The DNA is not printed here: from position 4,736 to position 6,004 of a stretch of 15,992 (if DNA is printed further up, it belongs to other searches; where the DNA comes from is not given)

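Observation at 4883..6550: Membrane-tethered wHTH, triple zinc-ribbon and nuclease-fold-like protein closing the pilin block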

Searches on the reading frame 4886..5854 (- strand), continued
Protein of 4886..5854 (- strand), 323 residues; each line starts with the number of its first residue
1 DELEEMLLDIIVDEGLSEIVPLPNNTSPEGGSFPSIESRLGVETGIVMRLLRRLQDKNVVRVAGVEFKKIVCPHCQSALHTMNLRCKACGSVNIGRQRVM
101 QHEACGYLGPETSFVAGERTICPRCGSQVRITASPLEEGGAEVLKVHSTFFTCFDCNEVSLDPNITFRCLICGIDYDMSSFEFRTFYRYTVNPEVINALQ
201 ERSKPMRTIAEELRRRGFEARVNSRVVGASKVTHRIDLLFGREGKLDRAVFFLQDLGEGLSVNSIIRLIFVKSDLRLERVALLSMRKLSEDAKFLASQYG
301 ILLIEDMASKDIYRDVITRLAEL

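Call 33: search_protein_families(library=pfam, proteins=[P0029, P0055, P0070, P0124, P0113, P0175, P0176, P0171, P0062, P0069], max_evalue=0.001)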
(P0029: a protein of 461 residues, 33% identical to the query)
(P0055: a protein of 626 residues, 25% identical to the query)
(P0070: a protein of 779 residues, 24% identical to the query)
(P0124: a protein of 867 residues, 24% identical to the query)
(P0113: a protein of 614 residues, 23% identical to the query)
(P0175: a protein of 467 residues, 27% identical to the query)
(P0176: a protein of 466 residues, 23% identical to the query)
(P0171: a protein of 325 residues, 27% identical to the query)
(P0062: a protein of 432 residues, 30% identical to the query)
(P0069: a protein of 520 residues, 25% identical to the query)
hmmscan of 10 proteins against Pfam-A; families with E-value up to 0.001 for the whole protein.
P0029 (461 aa): 2 families
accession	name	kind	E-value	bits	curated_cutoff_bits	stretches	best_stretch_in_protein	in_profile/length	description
PF18551.6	TackOD1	-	1.3e-41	142.7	32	1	26-207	7-188/188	Thaumarchaeal output domain 1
PF04471.18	Mrr_cat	-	4.1e-13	49.9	21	2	226-327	14-111/115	Restriction endonuclease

P0055 (626 aa): 4 families
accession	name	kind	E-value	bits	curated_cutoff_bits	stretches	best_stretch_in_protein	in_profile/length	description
PF18551.6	TackOD1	-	2.4e-32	112.4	32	1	175-355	7-188/188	Thaumarchaeal output domain 1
PF00072.30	Response_reg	-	2.4e-12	47.4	30.2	1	23-112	20-110/111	Response regulator receiver domain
PF04471.18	Mrr_cat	-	2e-09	38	21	0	516-616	12-106/115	Restriction endonuclease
PF22722.2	NA-iREase1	-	0.00013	22.3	27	0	517-610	5-90/106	NACHT-associated inactive Restriction Endonuclease 1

P0070 (779 aa): 4 families
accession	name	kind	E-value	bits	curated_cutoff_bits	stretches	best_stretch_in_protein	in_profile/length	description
PF18551.6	TackOD1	-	1.5e-31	109.9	32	1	326-504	8-187/188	Thaumarchaeal output domain 1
PF00072.30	Response_reg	-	6.1e-14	52.6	30.2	1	4-112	1-110/111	Response regulator receiver domain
PF04471.18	Mrr_cat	-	5e-11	43.2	21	1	660-774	7-115/115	Restriction endonuclease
PF03698.18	UPF0180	-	0.00011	22.7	25.4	0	19-87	14-71/77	Uncharacterised protein family (UPF0180)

P0124 (867 aa): 6 families
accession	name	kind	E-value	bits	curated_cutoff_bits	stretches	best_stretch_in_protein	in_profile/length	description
PF18551.6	TackOD1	-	1.3e-32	113.3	32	1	416-593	9-187/188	Thaumarchaeal output domain 1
PF00072.30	Response_reg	-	2.2e-15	57.2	30.2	1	7-113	4-111/111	Response regulator receiver domain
PF04471.18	Mrr_cat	-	4.7e-07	30.4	21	1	757-867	11-115/115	Restriction endonuclease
PF12773.13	DZR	-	2.8e-06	27.8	27.3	1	302-323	1-22/45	Double zinc ribbon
PF13248.11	Zn_ribbon_3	-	0.0002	21.1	27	1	299-323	2-26/26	zinc-ribbon domain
PF13240.11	Zn_Ribbon_1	-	0.00042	20.5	25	1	301-323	1-23/23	zinc-ribbon domain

P0113 (614 aa): 4 families
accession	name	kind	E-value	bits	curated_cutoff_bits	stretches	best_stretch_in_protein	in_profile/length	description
PF00072.30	Response_reg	-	1.5e-32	112.4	30.2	1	169-277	2-111/111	Response regulator receiver domain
PF18551.6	TackOD1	-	1.1e-26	94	32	1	349-484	51-188/188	Thaumarchaeal output domain 1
PF00512.31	HisKA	-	9.1e-13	48.5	26.9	1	10-67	10-64/66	His Kinase A (phospho-acceptor) domain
PF23198.2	PDE8A_N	-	3.6e-07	30.6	29.6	1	164-235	9-81/147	PDE8A-like, N-terminal domain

P0175 (467 aa): 3 families
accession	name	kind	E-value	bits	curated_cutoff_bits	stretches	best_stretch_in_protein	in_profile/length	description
PF18551.6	TackOD1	-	3.5e-53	180.4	32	1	123-301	8-187/188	Thaumarchaeal output domain 1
PF00990.26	GGDEF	-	2.2e-08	34.5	23.8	1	333-442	14-123/161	Diguanylate cyclase, GGDEF domain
PF12773.13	DZR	-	0.0001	22.8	27.3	0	235-284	9-45/45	Double zinc ribbon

P0176 (466 aa): 3 families
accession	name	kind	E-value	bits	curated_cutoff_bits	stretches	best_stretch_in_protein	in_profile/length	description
PF18551.6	TackOD1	-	7e-66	221.8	32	1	118-300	6-188/188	Thaumarchaeal output domain 1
PF00990.26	GGDEF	-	1.4e-06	28.6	23.8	1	365-429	49-113/161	Diguanylate cyclase, GGDEF domain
PF12773.13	DZR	-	0.00061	20.3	27.3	0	182-223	8-45/45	Double zinc ribbon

P0171 (325 aa): 3 families
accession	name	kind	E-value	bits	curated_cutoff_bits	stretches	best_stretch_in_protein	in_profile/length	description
PF18551.6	TackOD1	-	1.9e-29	103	32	1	17-191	23-188/188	Thaumarchaeal output domain 1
PF18912.6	DZR_2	-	6.7e-06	26.3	27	0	72-125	10-55/56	Double zinc ribbon domain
PF01155.25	HypA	-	0.00095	19.6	28.9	0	53-95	53-98/112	Hydrogenase/urease nickel incorporation, metallochaperone, hypA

P0062 (432 aa): 1 family
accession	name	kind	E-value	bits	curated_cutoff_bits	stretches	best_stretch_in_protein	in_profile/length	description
PF18551.6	TackOD1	-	1.1e-33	116.9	32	1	109-279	19-188/188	Thaumarchaeal output domain 1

P0069 (520 aa): 4 families
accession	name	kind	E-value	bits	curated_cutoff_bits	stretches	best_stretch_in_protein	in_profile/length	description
PF18551.6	TackOD1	-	2.4e-37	128.8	32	1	52-230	9-188/188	Thaumarchaeal output domain 1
PF04471.18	Mrr_cat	-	3.3e-13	50.2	21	1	392-500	12-114/115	Restriction endonuclease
PF22722.2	NA-iREase1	-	7.6e-05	23.1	27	0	392-498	4-105/106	NACHT-associated inactive Restriction Endonuclease 1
PF25206.1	DUF7836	-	0.00068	19.9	26.7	0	168-198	9-39/59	Domain of unknown function (DUF7836)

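Call 34: predict_structure(alignment_id=A3)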
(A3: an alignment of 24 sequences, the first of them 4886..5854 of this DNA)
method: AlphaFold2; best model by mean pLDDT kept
length: 323 residues; sequences in the alignment: 24
mean_pLDDT: 88.4   pTM: 0.59
mean pLDDT of the five models: 88.4, 88.0, 87.4, 86.1, 85.4
residues with pLDDT >= 90: 183; 70-90: 123; 50-70: 16; < 50: 1
segments of 3 or more residues with pLDDT < 50: none
pLDDT, mean of each block of 10 residues (from residue 1): 87 90 92 93 94 94 95 93 91 90 89 87 89 58 79 92 90 90 93 85 84 92 88 90 91 68 89 93 89 93 89 90 87
secondary structure, 60 per line:
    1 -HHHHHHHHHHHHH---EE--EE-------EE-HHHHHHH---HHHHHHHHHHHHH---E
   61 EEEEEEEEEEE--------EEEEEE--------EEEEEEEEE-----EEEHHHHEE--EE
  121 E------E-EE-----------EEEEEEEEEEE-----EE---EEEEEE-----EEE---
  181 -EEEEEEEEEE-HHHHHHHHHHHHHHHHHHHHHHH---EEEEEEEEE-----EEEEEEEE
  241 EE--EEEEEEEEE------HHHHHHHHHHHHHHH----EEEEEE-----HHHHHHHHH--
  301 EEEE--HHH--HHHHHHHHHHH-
elements in order: H2-14 H34-40 H44-56 E60-71 E80-85 E94-102 E108-110 H111-114 E119-121 E143-153 E164-169 E175-177 E182-191 H193-215 E219-227 E233-242 E245-253 H260-274 E279-284 H290-298 E301-304 H312-322

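Call 36: fold_search(model_id=the predicted structure, library=pdb)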
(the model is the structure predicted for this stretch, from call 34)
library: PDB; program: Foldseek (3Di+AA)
matches with E <= 10: 1269; with E <= 0.001: 5
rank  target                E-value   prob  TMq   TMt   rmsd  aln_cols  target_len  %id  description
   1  1y88                  1.5e-04  1.00  0.27  0.46   2.8       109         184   23  Crystal Structure of Protein of Unknown Function AF1548 (released 2004-12-21)
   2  8bao_B                3.2e-04  1.00  0.32  0.29  17.8       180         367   12  Dysgonamonadaceae bacterium CRISPR ancillary nuclease 2 (released 2022-11-30)
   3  9u49_A                3.2e-04  1.00  0.31  0.25   7.6       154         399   11  crystal structure of Cdn1 in complex with cA4 (released 2026-02-04)
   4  1xmx                  4.3e-04  1.00  0.31  0.27   5.0       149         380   17  Crystal structure of protein VC1899 from Vibrio cholerae (released 2004-11-16)
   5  5gke_A                8.9e-04  0.99  0.25  0.33  21.4       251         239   12  Structure of EndoMS-dsDNA1 complex (released 2016-11-02)
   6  8bao_A                1.3e-03  1.00  0.32  0.29  15.0       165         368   13  Dysgonamonadaceae bacterium CRISPR ancillary nuclease 2 (released 2022-11-30)
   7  2vld_A                2.1e-03  0.87  0.22  0.30  20.3       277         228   15  crystal structure of a repair endonuclease from Pyrococcus abyssi (released 2009-05-19)
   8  7bdv_A                2.2e-03  1.00  0.30  0.28   5.6       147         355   12  Structure of Can2 from Sulfobacillus thermosulfidooxidans in complex with cyclic tetra-adenylate (cA4) (released 2021-03-03)
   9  2vld_B                3.4e-03  0.85  0.23  0.31  20.1       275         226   15  crystal structure of a repair endonuclease from Pyrococcus abyssi (released 2009-05-19)
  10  9nl2_A                4.0e-03  0.99  0.24  0.08   6.9       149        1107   14  Structure of R2 retrotransposon protein from Platysternon megacephalum initiating target-primed reverse transcription (released 2025-06-18)
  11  6xl1_A                5.1e-03  1.00  0.24  0.21   2.5        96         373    9  crystal structure of cA4-activated Card1(D294N) (released 2020-12-30)
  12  6wxw_A                6.1e-03  1.00  0.23  0.20   3.3        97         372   13  crystal structure of apo Card1 (released 2020-12-30)
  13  8z4i_A                6.1e-03  1.00  0.30  0.26   6.8       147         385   12  crystal structure of Cdn1 in complex with cA3 (released 2026-02-04)
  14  5gkj_A                6.1e-03  0.63  0.20  0.28  22.1       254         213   12  Structure of EndoMS in apo form (released 2016-11-02)
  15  8q44_B                6.5e-03  1.00  0.27  0.21   3.9       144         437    8  Crystal structure of cA4-bound Can2 (E364R) in complex with oligo-T DNA (released 2023-11-22)
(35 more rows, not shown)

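Call 37: find_encoding_contigs(protein=P0175, flank=8000, max_places=1)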
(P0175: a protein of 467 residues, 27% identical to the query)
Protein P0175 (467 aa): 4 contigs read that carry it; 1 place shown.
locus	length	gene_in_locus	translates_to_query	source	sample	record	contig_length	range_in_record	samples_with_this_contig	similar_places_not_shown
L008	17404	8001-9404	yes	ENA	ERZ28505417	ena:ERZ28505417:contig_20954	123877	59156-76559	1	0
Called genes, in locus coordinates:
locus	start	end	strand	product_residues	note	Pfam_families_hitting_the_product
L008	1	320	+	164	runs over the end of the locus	PF00583:Acetyltransf_1, PF13673:Acetyltransf_10, PF13508:Acetyltransf_7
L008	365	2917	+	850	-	PF07517:SecA_DEAD, PF01043:SecA_PP_bind, PF21090:P-loop_SecA, PF07516:SecA_SW, PF02810:SEC-C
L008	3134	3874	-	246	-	PF07589:PEP_exosort_dom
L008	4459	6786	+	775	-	-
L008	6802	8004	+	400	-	-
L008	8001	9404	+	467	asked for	PF18551:TackOD1, PF00990:GGDEF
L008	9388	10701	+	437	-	PF13506:Glyco_transf_21, PF13641:Glyco_tranf_2_3, PF00535:Glycos_transf_2, PF10111:Glyco_tranf_2_2 (weak), PF01644:Chitin_synth_1 (faint), PF03142:Chitin_synth_2 (faint), PF13632:Glyco_trans_2_3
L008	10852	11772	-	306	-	PF03976:PPK2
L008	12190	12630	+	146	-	PF00581:Rhodanese (weak)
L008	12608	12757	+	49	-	-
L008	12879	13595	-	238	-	PF00149:Metallophos, PF12850:Metallophos_2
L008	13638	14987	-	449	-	PF13396:PLDc_N (weak), PF13091:PLDc_2, PF00614:PLDc (faint), PF13091:PLDc_2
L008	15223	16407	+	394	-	PF01960:ArgJ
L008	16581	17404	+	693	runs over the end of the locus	PF00654:Voltage_CLC, PF00571:CBS, PF02080:TrkA_C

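Call 46: find_related_loci(query=A6, collection=genome_contigs, flank=10000)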
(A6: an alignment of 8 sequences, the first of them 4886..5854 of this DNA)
Query A6 (323 aa) in genome_contigs; peptide patterns used: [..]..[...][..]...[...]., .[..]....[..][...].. (x = any residue, [..] = any of these).
79 stretches matched a pattern; 15 encode a relative of the query (tblastn E <= 1e-3); 15 distinct loci.
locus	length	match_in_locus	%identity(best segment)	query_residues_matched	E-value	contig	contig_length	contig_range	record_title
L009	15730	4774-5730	57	1-320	6e-137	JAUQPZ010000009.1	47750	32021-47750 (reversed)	MAG: Thermoproteota archaeon isolate JZ-3.bins.124.201901 NODE_451_length_47750_cov_1.671986, whole genome shotgun seque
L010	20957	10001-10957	58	1-320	2e-134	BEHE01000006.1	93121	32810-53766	Archaeon HR02 DNA, contig: NODE_105_6, isolate: HRbin02, whole genome shotgun sequence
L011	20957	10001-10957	55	1-320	1e-132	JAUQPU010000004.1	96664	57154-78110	MAG: Thermoproteota archaeon isolate JZ-1.bins.71.201901 NODE_80_length_96664_cov_64.706600, whole genome shotgun sequen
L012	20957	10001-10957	56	1-320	8e-132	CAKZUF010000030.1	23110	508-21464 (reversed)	MAG: uncultured archaeon isolate S1_Bin_METABAT__127_sub_1 genome assembly, contig: c_000000110836, whole genome shotgun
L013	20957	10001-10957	55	1-320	5e-132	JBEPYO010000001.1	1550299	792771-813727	MAG: Nitrososphaerota archaeon isolate 03V1_S199.concoct.095 NODE_1_length_1550299_cov_2.969483, whole genome shotgun se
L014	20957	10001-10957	46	1-320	4e-103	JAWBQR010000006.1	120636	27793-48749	MAG: Nitrososphaerota archaeon isolate JZ-1_201705_bins_35 JZ-1_201705_bins_35_scaffold_6, whole genome shotgun sequence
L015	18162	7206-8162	48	1-320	3e-102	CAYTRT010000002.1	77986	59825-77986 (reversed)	MAG TPA_asm: uncultured Nitrososphaeria archaeon isolate SRP104967_co1_41 genome assembly, contig: NODE_72_length_77986_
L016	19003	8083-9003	46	15-322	3e-97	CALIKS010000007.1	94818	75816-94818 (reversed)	MAG: uncultured archaeon isolate S1_Bin_MAXBIN__124_sub_1 genome assembly, contig: c_000002014974, whole genome shotgun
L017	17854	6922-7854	42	1-312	9e-88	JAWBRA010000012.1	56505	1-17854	MAG: Candidatus Caldarchaeum sp. isolate JZ-1_201705_bins_59 JZ-1_201705_bins_59_scaffold_12, whole genome shotgun seque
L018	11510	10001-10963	39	1-322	5e-83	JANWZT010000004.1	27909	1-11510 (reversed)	MAG: Candidatus Caldarchaeum sp. isolate SKYG24 NODE_4_length_27909_cov_3.035068, whole genome shotgun sequence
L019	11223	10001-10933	38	1-311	5e-77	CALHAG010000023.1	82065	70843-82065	MAG: Candidatus Caldarchaeum subterraneum isolate H1_Bin_METABAT__153_1_1 genome assembly, contig: c_000000301166, whole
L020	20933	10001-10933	38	1-311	6e-73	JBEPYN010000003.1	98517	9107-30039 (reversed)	MAG: Nitrososphaerota archaeon isolate 03V1_S199.concoct.093 NODE_206_length_98517_cov_6.162821, whole genome shotgun se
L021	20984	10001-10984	34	1-323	2e-64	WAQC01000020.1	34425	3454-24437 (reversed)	MAG: Candidatus Pelearchaeum sp. isolate S146_89_esom k151_177543, whole genome shotgun sequence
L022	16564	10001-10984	34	1-323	3e-63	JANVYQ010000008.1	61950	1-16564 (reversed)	MAG: Candidatus Pelearchaeum maunauluense isolate 146_bin.21 NODE_280_length_61950_cov_6.519209, whole genome shotgun se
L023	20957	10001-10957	58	1-320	5e-138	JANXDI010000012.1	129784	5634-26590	MAG: Candidatus Calditenuaceae archaeon isolate SKYB103 k141_235617, whole genome shotgun sequence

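Call 54: list_cluster_members(proteins=[P0019, P0020, P0021, P0022, P0023, P0024, P0026, P0030, P0052, P0077])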
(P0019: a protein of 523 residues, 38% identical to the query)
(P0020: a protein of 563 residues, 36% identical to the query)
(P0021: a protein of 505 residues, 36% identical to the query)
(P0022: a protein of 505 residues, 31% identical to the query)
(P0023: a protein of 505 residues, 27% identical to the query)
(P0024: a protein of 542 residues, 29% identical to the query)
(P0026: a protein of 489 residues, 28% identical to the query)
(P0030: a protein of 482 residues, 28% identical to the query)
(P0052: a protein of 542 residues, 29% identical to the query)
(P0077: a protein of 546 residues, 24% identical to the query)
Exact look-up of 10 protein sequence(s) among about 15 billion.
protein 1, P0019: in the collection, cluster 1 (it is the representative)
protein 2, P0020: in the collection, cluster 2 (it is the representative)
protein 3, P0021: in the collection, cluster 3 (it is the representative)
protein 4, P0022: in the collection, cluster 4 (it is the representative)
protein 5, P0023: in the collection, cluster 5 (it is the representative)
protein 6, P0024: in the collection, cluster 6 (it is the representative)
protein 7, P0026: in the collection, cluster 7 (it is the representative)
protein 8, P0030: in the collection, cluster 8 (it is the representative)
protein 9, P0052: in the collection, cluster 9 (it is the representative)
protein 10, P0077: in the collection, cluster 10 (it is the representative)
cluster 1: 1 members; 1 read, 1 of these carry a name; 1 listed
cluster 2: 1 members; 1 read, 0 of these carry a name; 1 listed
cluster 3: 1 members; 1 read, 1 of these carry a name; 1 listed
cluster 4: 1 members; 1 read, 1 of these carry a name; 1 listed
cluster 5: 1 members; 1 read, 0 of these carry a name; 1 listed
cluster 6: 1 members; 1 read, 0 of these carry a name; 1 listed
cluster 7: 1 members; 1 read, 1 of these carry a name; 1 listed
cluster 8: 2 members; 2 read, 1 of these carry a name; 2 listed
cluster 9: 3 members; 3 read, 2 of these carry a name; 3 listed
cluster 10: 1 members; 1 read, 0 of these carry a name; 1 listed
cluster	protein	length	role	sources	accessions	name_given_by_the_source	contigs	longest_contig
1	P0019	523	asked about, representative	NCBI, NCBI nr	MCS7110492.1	MAG: hypothetical protein NZ956_03375 [Candidatus Caldarchaeum sp.] | hypothetical protein [Candidatus Caldarchaeum sp.]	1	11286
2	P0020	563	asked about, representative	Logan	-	-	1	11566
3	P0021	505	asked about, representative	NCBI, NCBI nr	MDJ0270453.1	MAG: hypothetical protein NXY59_07910 [Aigarchaeota archaeon] | hypothetical protein [Candidatus Pelearchaeum maunauluense]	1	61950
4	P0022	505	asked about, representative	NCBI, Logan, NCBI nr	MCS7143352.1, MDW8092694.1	MAG: hypothetical protein NZ920_06180 [Aigarchaeota archaeon] | hypothetical protein [Aigarchaeota archaeon]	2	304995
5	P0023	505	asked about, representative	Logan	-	-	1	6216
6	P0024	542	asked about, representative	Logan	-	-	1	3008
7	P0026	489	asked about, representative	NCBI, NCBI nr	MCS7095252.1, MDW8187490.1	MAG: hypothetical protein NZ988_05565 [Thaumarchaeota archaeon] | hypothetical protein [Candidatus Calditenuaceae archaeon]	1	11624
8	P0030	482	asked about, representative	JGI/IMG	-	CheY-like chemotaxis protein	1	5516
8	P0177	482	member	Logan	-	-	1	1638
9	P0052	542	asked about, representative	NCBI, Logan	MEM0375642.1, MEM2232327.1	MAG: hypothetical protein QXP81_02165 [Nitrososphaerota archaeon]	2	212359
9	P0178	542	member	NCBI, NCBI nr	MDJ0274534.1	MAG: hypothetical protein NYU90_04965 [Aigarchaeota archaeon] | hypothetical protein [Candidatus Calditenuis fumarioli]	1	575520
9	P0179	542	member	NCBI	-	-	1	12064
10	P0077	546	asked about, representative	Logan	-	-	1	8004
